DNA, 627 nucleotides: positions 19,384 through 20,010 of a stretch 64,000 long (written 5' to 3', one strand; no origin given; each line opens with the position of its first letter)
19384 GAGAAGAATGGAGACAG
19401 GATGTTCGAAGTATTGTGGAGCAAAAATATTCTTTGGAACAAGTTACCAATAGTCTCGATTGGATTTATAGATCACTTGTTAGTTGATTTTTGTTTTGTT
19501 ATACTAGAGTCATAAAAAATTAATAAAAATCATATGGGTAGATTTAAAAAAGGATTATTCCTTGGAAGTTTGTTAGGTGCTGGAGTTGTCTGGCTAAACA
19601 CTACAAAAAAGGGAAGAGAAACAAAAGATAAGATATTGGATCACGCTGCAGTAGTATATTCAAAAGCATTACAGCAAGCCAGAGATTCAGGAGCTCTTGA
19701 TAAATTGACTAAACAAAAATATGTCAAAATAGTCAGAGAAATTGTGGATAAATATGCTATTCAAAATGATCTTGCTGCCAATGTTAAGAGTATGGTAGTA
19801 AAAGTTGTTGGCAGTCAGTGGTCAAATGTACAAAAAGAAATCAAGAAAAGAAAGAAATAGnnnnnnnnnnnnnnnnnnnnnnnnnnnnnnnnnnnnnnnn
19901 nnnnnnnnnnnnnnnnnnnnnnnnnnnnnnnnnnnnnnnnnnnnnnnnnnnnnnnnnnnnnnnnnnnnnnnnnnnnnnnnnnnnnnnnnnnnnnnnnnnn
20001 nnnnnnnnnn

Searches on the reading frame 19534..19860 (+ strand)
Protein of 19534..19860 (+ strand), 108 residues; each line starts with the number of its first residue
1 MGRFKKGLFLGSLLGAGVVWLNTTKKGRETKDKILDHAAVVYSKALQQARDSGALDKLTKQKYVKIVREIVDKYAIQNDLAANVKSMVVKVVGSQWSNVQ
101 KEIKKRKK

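Call 21: find_encoding_contigs(protein=window:19534-19860:+, flank=3000, max_places=10)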
Protein window:19534-19860:+ (108 aa): 3 contigs read that carry it; 3 places shown.
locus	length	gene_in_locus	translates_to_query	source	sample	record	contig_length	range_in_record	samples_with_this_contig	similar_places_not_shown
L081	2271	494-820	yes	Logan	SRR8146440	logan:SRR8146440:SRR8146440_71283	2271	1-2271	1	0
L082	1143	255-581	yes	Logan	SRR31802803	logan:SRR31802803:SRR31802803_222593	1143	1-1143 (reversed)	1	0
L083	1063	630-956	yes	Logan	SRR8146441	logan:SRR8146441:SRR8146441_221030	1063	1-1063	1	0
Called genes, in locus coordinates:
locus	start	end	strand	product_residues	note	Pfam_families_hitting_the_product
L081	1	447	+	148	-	?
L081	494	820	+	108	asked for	PF12732:YtxH (weak)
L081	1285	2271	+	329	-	?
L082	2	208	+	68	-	?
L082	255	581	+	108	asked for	PF12732:YtxH (weak)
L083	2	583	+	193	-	?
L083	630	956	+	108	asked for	PF12732:YtxH (weak)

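Call 23: find_homologous_proteins(query=window:19534-19857:+, max_evalue=1e-10)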
Query window:19534-19857:+ (108 aa): 47 proteins with E <= 1e-10 among 49 candidates.
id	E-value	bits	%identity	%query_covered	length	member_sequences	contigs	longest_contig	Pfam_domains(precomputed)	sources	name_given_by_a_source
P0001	8.9e-61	220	100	100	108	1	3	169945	PF12732.13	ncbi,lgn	-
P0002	7.4e-35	137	65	94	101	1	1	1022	PF12732.13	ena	-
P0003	1.2e-34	136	61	98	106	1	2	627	PF12732.13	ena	-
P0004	7.4e-34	134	64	94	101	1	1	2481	PF12732.13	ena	-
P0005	2.4e-33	132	56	86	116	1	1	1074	PF12732.13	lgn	-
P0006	3.5e-33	132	61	94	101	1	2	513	PF12732.13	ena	-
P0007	5.9e-33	131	56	100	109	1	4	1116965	PF12732.13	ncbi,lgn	-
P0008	6.5e-33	131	59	100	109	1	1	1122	PF12732.13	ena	-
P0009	1.9e-32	129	57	100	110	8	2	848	PF12732.13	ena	-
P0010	8.6e-32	127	55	99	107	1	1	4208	PF12732.13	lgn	-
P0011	1.0e-31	127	58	98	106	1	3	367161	PF12732.13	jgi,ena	jgi:gas vesicle protein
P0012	1.1e-31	127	57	99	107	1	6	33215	PF12732.13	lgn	-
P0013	1.9e-31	126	62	90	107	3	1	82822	PF12732.13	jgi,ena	-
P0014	2.4e-31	126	58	94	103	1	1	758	PF12732.13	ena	-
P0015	2.8e-31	125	51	79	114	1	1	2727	PF12732.13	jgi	jgi:gas vesicle protein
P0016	5.1e-31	125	59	98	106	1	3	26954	PF12732.13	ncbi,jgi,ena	-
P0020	1.8e-29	120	61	89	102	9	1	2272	PF12732.13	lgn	-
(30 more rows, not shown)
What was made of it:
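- Tried and rejected: The ytxH protein search over 5.8 billion proteins found nothing closer than 65% identity apart from the organism itself (call 23).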

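Call 24: find_encoding_contigs(protein=P0004, flank=2500, max_places=3)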
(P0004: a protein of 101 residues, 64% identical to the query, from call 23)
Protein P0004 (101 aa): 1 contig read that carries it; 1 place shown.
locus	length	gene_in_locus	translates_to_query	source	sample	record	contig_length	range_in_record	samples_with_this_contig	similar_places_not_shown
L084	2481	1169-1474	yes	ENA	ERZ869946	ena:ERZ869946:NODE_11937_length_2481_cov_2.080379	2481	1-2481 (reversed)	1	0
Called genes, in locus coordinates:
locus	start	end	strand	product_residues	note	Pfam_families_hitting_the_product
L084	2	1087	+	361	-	?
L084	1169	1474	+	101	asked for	PF12732:YtxH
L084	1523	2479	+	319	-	?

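Call 25: find_encoding_contigs(protein=P0013, flank=2500, max_places=3)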
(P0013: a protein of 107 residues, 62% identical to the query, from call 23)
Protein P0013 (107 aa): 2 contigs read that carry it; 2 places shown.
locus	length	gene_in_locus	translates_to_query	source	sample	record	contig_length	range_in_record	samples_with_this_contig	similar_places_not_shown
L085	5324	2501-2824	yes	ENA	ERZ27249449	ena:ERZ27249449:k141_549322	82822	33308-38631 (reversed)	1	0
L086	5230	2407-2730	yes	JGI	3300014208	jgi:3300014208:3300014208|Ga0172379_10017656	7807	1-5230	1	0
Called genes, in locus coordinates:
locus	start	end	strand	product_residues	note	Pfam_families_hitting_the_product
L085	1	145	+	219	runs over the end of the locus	PF00535:Glycos_transf_2, PF13641:Glyco_tranf_2_3 (faint)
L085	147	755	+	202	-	PF08123:DOT1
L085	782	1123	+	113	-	PF10066:DUF2304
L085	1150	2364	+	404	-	PF08323:Glyco_transf_5 (weak), PF13439:Glyco_transf_4, PF13579:Glyco_trans_4_4, PF20706:GT4-conflict, PF00534:Glycos_transf_1, PF13692:Glyco_trans_1_4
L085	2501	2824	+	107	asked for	PF12732:YtxH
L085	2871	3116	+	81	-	-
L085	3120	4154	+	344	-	PF00437:T2SSE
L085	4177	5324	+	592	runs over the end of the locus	PF03717:PBP_dimer, PF00905:Transpeptidase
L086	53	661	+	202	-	PF08123:DOT1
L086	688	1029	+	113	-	PF10066:DUF2304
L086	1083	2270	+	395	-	PF08323:Glyco_transf_5 (weak), PF13439:Glyco_transf_4, PF13579:Glyco_trans_4_4, PF20706:GT4-conflict, PF00534:Glycos_transf_1, PF13692:Glyco_trans_1_4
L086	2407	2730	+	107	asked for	PF12732:YtxH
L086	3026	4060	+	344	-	PF00437:T2SSE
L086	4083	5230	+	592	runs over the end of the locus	PF03717:PBP_dimer, PF00905:Transpeptidase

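Call 26: find_encoding_contigs(protein=P0002, flank=2500, max_places=3)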
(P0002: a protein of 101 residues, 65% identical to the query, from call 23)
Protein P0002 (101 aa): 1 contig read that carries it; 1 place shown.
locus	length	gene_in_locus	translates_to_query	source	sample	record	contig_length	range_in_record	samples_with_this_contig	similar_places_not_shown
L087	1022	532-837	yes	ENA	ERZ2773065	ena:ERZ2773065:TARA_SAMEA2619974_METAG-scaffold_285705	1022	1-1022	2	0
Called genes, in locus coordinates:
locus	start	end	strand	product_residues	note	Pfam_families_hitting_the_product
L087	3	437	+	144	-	?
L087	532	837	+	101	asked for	PF12732:YtxH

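Call 97: find_encoding_contigs(protein=P0020, flank=1500, max_places=2)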
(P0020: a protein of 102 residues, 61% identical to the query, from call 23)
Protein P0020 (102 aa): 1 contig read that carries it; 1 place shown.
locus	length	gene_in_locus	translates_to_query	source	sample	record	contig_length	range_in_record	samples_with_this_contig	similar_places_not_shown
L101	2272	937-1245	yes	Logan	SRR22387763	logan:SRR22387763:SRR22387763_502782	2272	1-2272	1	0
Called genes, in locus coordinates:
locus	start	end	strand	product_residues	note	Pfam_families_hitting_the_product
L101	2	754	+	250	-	?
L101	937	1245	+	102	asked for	PF12732:YtxH (weak)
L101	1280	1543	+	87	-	-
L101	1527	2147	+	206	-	PF08843:AbiEii (faint)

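Call 98: find_encoding_contigs(protein=P0016, flank=1500, max_places=2)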
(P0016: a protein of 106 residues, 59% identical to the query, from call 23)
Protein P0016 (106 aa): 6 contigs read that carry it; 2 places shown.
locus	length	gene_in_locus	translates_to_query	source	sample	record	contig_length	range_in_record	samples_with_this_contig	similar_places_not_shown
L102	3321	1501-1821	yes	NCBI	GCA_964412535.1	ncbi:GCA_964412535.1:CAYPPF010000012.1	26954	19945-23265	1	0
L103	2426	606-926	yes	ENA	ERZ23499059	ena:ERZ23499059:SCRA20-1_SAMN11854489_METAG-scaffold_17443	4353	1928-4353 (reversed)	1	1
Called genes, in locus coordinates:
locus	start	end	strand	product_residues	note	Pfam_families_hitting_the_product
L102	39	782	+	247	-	PF13462:Thioredoxin_4 (weak), PF01323:DSBA (weak), PF13462:Thioredoxin_4, PF01323:DSBA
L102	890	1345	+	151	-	-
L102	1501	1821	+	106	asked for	PF12732:YtxH (weak)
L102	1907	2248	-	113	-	-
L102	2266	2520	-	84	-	-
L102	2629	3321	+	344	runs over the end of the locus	PF00437:T2SSE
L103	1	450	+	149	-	?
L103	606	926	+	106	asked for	PF12732:YtxH (weak)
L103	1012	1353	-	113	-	-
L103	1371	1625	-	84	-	-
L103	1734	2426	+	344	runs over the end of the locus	PF00437:T2SSE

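Call 99: find_encoding_contigs(protein=P0011, flank=1500, max_places=2)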
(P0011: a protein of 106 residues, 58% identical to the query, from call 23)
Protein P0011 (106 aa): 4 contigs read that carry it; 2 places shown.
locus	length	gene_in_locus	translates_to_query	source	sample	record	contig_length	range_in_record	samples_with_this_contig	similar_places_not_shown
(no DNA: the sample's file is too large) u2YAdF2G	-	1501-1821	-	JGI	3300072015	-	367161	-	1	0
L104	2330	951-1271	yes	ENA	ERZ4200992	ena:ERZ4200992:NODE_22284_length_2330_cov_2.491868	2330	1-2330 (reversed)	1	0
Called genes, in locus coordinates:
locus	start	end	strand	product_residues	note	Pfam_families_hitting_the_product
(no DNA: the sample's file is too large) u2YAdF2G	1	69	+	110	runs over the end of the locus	PF10066:DUF2304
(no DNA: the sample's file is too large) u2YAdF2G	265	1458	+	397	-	PF13439:Glyco_transf_4, PF13579:Glyco_trans_4_4, PF20706:GT4-conflict (weak), PF00534:Glycos_transf_1, PF13692:Glyco_trans_1_4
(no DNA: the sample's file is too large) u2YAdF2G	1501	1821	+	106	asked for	PF12732:YtxH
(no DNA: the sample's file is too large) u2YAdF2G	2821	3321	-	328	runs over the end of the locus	PF08478:POTRA_1 (faint)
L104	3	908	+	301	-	?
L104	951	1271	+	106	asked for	PF12732:YtxH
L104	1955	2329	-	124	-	?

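Call 100: find_encoding_contigs(protein=P0007, flank=1500, max_places=2)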
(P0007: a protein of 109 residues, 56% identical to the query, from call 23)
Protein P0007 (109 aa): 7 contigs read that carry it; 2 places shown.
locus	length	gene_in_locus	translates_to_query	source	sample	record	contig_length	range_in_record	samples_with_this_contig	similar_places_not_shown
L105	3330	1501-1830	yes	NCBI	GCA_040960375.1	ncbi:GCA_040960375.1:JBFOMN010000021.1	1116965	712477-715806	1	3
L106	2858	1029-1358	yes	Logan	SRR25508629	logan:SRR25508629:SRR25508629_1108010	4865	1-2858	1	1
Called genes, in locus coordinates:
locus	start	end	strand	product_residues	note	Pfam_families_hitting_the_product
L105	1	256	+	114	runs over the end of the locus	PF10066:DUF2304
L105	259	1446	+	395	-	PF13439:Glyco_transf_4, PF13579:Glyco_trans_4_4, PF20706:GT4-conflict, PF00534:Glycos_transf_1, PF13692:Glyco_trans_1_4, PF13524:Glyco_trans_1_2 (weak)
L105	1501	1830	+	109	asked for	PF12732:YtxH (weak)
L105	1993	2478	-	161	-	-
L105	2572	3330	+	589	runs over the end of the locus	PF00664:ABC_membrane, PF00005:ABC_tran, PF02463:SMC_N (weak)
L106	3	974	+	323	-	?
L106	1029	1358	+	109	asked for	PF12732:YtxH (weak)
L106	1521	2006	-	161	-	-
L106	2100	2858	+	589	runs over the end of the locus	PF00664:ABC_membrane, PF00005:ABC_tran, PF02463:SMC_N (weak)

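Call 101: find_encoding_contigs(protein=P0012, flank=1500, max_places=2)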
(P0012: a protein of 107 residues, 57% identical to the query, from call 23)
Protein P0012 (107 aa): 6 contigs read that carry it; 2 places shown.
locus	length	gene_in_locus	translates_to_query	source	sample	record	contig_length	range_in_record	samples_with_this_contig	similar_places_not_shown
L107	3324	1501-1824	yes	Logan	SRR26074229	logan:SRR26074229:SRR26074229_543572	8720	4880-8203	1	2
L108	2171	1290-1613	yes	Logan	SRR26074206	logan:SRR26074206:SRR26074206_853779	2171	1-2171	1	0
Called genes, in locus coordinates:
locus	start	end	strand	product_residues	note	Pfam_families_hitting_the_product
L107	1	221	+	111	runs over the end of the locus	PF10066:DUF2304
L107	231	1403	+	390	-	PF08323:Glyco_transf_5 (weak), PF13439:Glyco_transf_4, PF13579:Glyco_trans_4_4, PF00534:Glycos_transf_1, PF13692:Glyco_trans_1_4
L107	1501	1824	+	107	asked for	PF12732:YtxH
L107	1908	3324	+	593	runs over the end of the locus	PF03717:PBP_dimer, PF00905:Transpeptidase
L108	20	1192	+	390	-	PF08323:Glyco_transf_5 (weak), PF13439:Glyco_transf_4, PF13579:Glyco_trans_4_4, PF00534:Glycos_transf_1, PF13692:Glyco_trans_1_4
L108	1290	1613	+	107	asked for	PF12732:YtxH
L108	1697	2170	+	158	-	?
